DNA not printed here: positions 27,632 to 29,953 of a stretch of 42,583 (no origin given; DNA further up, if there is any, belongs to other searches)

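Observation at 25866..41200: Surface-protein gene followed by a Wzy_C/TPR protein and a complete glycan assembly locus: candidate surface-layer protein O-glycosylation system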

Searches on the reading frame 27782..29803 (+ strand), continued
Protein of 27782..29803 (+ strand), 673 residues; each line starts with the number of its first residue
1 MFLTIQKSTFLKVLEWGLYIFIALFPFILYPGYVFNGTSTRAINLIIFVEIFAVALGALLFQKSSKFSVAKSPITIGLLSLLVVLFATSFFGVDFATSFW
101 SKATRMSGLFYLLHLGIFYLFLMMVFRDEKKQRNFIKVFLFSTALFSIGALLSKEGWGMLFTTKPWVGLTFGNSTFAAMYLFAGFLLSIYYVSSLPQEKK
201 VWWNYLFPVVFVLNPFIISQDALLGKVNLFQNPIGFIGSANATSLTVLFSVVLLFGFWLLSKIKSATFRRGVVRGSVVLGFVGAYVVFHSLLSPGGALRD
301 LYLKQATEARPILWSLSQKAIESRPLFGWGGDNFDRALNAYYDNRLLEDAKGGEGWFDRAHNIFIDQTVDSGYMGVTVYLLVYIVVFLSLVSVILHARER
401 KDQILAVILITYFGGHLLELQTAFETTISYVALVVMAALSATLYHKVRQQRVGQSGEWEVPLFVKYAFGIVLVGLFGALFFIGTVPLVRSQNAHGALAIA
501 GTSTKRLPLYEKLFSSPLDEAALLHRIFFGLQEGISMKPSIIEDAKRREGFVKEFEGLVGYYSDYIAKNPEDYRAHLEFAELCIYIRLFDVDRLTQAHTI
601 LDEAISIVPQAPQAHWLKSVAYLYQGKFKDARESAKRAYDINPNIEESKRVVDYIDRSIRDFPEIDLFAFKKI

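Call 15: search_solved_structures(query=A1, max_evalue=10, show_alignments=3)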
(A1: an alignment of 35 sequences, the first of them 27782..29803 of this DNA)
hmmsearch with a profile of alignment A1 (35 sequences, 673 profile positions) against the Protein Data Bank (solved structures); distinct sequences matched with E-value up to 10: 69 (the best 60 are shown).
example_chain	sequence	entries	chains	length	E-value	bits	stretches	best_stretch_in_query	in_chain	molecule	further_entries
8bu0_A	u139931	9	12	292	4.6e-07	31.6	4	594-648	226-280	Consensus tetratricopeptide repeat protein | Crystal structure of an 8-repeat consensus TPR superhelix with Zinc. | Monomer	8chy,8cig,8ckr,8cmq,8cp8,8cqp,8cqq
3lca_A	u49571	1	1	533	1.6e-05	26.5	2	589-644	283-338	Protein TOM71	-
3fp2_A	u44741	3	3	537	1.7e-05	26.5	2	589-644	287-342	TPR repeat-containing protein YHR117W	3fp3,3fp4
9qhb_A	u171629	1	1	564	1.9e-05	26.3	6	562-649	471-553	Engineered tetratricopeptide repeat protein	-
7yeh_B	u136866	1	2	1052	0.00012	23.7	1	521-648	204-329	UDP-N-acetylglucosamine--peptide N-acetylglucosaminyltransferase 110 kDa subunit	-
7yea_A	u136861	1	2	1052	0.00012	23.6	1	521-648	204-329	UDP-N-acetylglucosamine--peptide N-acetylglucosaminyltransferase 110 kDa subunit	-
9qhc_A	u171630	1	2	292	0.00015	23.3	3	594-645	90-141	Engineered tetratricopeptide repeat protein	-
7ntf_A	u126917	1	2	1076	0.00019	23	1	521-648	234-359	Isoform 1 of UDP-N-acetylglucosamine--peptide N-acetylglucosaminyltransferase 110 kDa subu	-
4rg6_A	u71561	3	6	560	0.00019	23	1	486-644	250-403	Cell division cycle protein 27 homolog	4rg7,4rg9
1w3b_A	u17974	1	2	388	0.00024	22.6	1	520-648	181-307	UDP-N-ACETYLGLUCOSAMINE--PEPTIDE N-ACETYLGLUCOSAMINYLTRANSFERASE 110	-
6eou_A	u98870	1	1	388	0.00027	22.5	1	520-648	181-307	UDP-N-acetylglucosamine--peptide N-acetylglucosaminyltransferase 110 kDa subunit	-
2fo7_A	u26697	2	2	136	0.00036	22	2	594-645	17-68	SYNTHETIC CONSENSUS TPR PROTEIN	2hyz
2q7f_A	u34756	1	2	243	0.00037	22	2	581-639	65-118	YrrB protein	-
8ch0_A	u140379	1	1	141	0.00042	21.8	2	594-645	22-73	Consensus tetratricopeptide repeat protein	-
5a31_F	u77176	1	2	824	0.00043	21.8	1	485-644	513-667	ANAPHASE-PROMOTING COMPLEX SUBUNIT 3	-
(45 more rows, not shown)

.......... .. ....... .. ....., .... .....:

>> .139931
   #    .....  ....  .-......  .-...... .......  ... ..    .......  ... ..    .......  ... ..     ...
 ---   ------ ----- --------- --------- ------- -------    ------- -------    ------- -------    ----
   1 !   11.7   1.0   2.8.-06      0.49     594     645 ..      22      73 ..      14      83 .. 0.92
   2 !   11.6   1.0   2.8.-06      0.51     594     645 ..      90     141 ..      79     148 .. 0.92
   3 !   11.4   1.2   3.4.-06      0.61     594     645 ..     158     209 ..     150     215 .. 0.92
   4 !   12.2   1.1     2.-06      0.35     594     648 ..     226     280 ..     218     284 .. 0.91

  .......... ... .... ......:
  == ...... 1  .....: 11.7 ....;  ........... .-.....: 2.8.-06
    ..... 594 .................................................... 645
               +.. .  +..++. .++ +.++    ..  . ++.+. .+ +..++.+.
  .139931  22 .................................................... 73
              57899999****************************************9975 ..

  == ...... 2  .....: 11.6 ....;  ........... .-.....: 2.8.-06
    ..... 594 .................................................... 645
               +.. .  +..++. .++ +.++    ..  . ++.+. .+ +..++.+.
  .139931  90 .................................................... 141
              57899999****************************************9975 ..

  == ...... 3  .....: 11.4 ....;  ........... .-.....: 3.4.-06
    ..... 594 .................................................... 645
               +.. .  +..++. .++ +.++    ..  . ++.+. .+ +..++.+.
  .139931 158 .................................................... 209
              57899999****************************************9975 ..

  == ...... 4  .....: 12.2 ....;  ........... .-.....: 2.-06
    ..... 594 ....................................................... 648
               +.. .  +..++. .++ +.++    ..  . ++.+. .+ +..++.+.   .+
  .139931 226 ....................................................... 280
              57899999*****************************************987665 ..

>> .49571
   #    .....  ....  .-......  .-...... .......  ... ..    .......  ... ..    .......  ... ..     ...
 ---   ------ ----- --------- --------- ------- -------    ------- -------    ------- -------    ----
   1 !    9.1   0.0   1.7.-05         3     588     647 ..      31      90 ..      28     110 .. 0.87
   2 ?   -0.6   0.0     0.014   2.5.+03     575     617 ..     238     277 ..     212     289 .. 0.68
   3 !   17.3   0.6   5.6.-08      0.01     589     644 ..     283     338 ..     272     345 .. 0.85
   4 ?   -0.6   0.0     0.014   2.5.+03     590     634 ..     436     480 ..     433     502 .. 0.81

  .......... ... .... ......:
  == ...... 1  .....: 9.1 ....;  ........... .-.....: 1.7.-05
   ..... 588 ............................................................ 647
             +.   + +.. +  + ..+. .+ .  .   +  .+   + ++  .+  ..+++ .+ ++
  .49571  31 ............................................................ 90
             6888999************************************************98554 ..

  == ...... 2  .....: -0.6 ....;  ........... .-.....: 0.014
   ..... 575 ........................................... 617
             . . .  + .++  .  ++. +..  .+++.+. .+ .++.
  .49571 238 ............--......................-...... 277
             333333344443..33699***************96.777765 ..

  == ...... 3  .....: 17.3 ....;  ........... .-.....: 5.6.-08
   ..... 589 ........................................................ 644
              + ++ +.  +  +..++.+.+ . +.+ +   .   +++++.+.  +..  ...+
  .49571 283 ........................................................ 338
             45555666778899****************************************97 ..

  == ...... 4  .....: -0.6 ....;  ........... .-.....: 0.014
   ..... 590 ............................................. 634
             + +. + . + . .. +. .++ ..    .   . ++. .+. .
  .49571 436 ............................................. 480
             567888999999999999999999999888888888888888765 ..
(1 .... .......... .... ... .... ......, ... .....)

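Call 18: search_protein_families(library=pfam, proteins=[L003:8983-9957:+, L004:8932-9966:+, L005:8955-9938:+, L008:8603-9919:+, L014:4022-5866:+, L016:9184-9894:+, L020:570-1961:+, L024:9326-9994:+, L026:7307-7930:+, L040:9218-9904:-], max_evalue=0.001)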
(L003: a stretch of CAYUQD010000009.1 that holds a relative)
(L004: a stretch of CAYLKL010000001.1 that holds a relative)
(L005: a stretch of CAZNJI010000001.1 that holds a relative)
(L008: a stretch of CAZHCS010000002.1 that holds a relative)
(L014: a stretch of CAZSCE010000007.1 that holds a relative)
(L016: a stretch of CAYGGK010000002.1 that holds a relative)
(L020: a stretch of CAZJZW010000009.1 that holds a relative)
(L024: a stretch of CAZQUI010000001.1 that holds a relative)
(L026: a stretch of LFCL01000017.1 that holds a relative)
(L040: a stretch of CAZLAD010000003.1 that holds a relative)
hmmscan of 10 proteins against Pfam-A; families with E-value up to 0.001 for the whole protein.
L003:8983-9957:+ (324 aa): 0 families

L004:8932-9966:+ (344 aa): 0 families

L005:8955-9938:+ (327 aa): 0 families

L008:8603-9919:+ (438 aa): 0 families

L014:4022-5866:+ (614 aa): 1 family
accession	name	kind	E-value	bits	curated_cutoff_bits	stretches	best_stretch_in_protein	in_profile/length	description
PF04932.20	Wzy_C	-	1.8e-12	47.7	31.7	1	232-373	12-149/149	O-Antigen ligase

L016:9184-9894:+ (236 aa): 1 family
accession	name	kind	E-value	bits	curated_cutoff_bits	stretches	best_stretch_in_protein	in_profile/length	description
PF01797.21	Y1_Tnp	-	9.1e-07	29.5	23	1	73-145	41-118/121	Transposase IS200 like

L020:570-1961:+ (463 aa): 0 families

L024:9326-9994:+ (222 aa): 1 family
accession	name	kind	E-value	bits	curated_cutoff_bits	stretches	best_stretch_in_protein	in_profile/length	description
PF18933.6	PsbP_2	-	2.2e-06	28.3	27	1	57-221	38-184/184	PsbP-like protein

L026:7307-7930:+ (207 aa): 0 families

L040:9218-9904:- (228 aa): 0 families

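Call 27: predict_structure(alignment_id=A1)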
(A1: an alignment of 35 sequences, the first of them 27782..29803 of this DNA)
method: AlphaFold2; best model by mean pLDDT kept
length: 673 residues; sequences in the alignment: 35
mean_pLDDT: 87.3   pTM: 0.88
mean pLDDT of the five models: 87.3, 86.2, 81.4, 81.3, 80.9
residues with pLDDT >= 90: 328; 70-90: 307; 50-70: 38; < 50: 0
segments of 3 or more residues with pLDDT < 50: none
pLDDT, mean of each block of 10 residues (from residue 1): 72 95 90 80 93 93 85 92 93 88 79 94 92 95 89 78 65 67 93 87 84 82 81 78 83 90 87 89 86 84 78 88 92 82 88 71 84 91 95 92 95 86 66 95 91 80 92 94 92 88 89 86 87 87 90 94 92 91 91 95 94 94 95 96 92 94 83 69
secondary structure, 60 per line:
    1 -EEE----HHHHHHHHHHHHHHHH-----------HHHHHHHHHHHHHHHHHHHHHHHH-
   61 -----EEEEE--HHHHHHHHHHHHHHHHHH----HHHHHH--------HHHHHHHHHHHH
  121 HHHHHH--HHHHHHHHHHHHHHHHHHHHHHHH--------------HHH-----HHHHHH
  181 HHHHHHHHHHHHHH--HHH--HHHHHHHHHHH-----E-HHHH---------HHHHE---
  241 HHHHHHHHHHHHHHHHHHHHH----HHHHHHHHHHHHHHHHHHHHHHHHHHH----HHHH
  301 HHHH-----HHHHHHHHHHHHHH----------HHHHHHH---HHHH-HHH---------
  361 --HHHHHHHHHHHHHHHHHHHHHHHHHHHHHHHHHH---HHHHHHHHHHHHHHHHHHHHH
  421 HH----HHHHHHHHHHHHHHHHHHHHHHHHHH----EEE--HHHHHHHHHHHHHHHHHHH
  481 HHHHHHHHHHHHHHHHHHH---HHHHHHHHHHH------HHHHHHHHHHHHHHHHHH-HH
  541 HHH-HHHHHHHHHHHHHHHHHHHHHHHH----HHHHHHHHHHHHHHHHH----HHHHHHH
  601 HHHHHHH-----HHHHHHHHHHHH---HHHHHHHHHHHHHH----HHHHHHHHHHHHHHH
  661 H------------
elements in order: E2-4 H9-24 H36-59 E66-70 H73-90 H95-100 H109-126 H129-152 H175-194 H202-212 H220-223 H233-236 H241-261 H266-292 H297-304 H310-323 H334-340 H344-347 H363-396 H400-422 H427-452 E457-459 H462-499 H503-513 H520-537 H539-543 H545-568 H573-589 H594-607 H613-624 H628-641 H646-661

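Call 31: fold_search(model_id=the predicted structure, library=pdb)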
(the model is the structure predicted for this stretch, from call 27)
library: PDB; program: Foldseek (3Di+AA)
matches with E <= 10: 1130; with E <= 0.001: 1
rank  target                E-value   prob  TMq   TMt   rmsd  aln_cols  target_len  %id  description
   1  7tpg_B                2.3e-05  1.00  0.37  0.57   8.8       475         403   12  Single-Particle Cryo-EM Structure of the WaaL O-antigen ligase in its ligand bound state (released 2022-04-06)
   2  8a3t_F                2.1e-03  0.99  0.21  0.26  27.7       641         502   13  S. cerevisiae APC/C-Cdh1 complex (released 2022-08-31)
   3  8p1u_A                4.1e-03  1.00  0.28  0.46  10.2       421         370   16  Structure of divisome complex FtsWIQLB (released 2024-05-22)
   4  9gzg_A                4.3e-03  1.00  0.16  0.55   9.9       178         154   16  Crystal structure of CTPR4E4 mutant (released 2025-10-15)
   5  7kdt_A                4.3e-03  0.99  0.18  0.24  26.7       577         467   12  Human Tom70 in complex with SARS CoV2 Orf9b (released 2020-10-21)
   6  9qhc_A                4.7e-03  1.00  0.15  0.34  13.2       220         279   14  Crystal structure of 8-repeat CTPR protein with eliminated coordination sites (released 2025-10-22)
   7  8ye5_B                5.3e-03  1.00  0.14  0.69   3.0       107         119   15  Structural and functional research of Reductive Dehalogenases TmrC using a cell-free expression system for heterologou (released 2024-03-06)
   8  3fp3                  5.3e-03  0.93  0.15  0.19  28.0       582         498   14  Crystal structure of Tom71 (released 2009-07-28)
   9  8dtg_A                5.5e-03  0.92  0.11  0.10  25.2       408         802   17  Cryo-EM structure of Arabidopsis SPY alternative conformation 1 (released 2023-03-08)
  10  8tar_K                5.9e-03  0.98  0.20  0.24  26.6       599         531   10  APC/C-CDH1-UBE2C-Ubiquitin-CyclinB-NTD (released 2023-09-27)
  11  8pkp_V                5.9e-03  0.93  0.14  0.17  24.1       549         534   14  Cryo-EM structure of the apo Anaphase-promoting complex/cyclosome (APC/C) at 3.2 Angstrom resolution (released 2023-07-19)
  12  5hrz                  6.4e-03  1.00  0.15  0.69   4.4       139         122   16  Computationally Designed Trimer 1na0C3_3 (released 2017-04-12)
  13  1na0_A                6.4e-03  1.00  0.15  0.68   4.7       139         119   16  Design of Stable alpha-Helical Arrays from an Idealized TPR Motif (released 2003-06-03)
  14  8bh1_A                6.4e-03  1.00  0.25  0.41  11.8       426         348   16  Core divisome complex FtsWIQBL from Pseudomonas aeruginosa (released 2023-04-19)
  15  1w3b_A                6.4e-03  1.00  0.16  0.24  15.7       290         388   14  The superhelical TPR domain of O-linked GlcNAc transferase reveals structural similarities to importin alpha. (released 2004-09-09)
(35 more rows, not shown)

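Call 35: search_protein_families(library=ncbifam, proteins=[window:27782-29803:+], max_evalue=0.01)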
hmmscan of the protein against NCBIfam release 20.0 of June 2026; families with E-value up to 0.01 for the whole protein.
window:27782-29803:+ (673 aa): 1 family
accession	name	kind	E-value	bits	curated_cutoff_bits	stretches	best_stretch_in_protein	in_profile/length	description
TIGR02917.1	PEP_TPR_lipo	equivalog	1.2e-06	26.7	312.2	1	555-648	209-297/899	XrtA/PEP-CTERM system TPR-repeat protein PrsT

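Call 43: search_protein_families(library=pfam, alignment_id=A1, max_evalue=1)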
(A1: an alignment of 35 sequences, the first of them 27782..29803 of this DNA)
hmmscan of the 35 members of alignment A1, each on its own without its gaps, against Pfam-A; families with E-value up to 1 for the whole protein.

A. member 1, window:27782-29803:+ (673 aa): 10 families
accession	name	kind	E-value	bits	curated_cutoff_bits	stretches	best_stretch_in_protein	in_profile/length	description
PF04932.20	Wzy_C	-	5.7e-08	33.1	31.7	1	243-380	17-149/149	O-Antigen ligase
PF13432.12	TPR_16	-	4.9e-06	27.3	32.7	1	589-644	8-63/65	Tetratricopeptide repeat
PF07719.23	TPR_2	-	2.4e-05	24.6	27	1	613-644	2-33/34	Tetratricopeptide repeat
PF13428.12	TPR_14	-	9.3e-05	23.2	23.5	0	613-644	2-33/44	Tetratricopeptide repeat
PF14559.12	TPR_19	-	0.0002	22.1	25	1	592-638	5-51/68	Tetratricopeptide repeat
PF13181.12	TPR_8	-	0.013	16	25.7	1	613-644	2-33/34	Tetratricopeptide repeat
PF00515.34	TPR_1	-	0.039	14.2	27.8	1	620-644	9-33/34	Tetratricopeptide repeat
PF13414.12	TPR_11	-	0.045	13.9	26.8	0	593-626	9-42/42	TPR repeat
PF13424.12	TPR_12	-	0.079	13.6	30.1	1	591-641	16-74/77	Tetratricopeptide repeat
PF06552.18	TOM20_plant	-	0.2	11.8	20.6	1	593-641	50-98/187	Plant specific mitochondrial import receptor subunit TOM20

B. families by the number of members that match (of 35 scanned): 48 families (the first 25 are shown)
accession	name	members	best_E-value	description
PF04932.20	Wzy_C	35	3e-17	O-Antigen ligase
PF07719.23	TPR_2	35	3.1e-07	Tetratricopeptide repeat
PF13428.12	TPR_14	34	1.2e-05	Tetratricopeptide repeat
PF13432.12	TPR_16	31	9.1e-08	Tetratricopeptide repeat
PF13181.12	TPR_8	31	2.8e-07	Tetratricopeptide repeat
PF00515.34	TPR_1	27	2.3e-06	Tetratricopeptide repeat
PF13431.12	TPR_17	24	4.8e-07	Tetratricopeptide repeat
PF14559.12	TPR_19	24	1.3e-06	Tetratricopeptide repeat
PF13414.12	TPR_11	20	1.8e-06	TPR repeat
PF13424.12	TPR_12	10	0.01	Tetratricopeptide repeat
PF14853.12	Fis1_TPR_C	9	0.019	Fis1 C-terminal tetratricopeptide repeat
PF12569.14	NatA_aux_su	5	0.025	N-terminal acetyltransferase A, auxiliary subunit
PF13374.12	TPR_10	4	0.016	Tetratricopeptide repeat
PF06552.18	TOM20_plant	4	0.057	Plant specific mitochondrial import receptor subunit TOM20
PF17874.7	TPR_MalT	3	0.0059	MalT-like TPR region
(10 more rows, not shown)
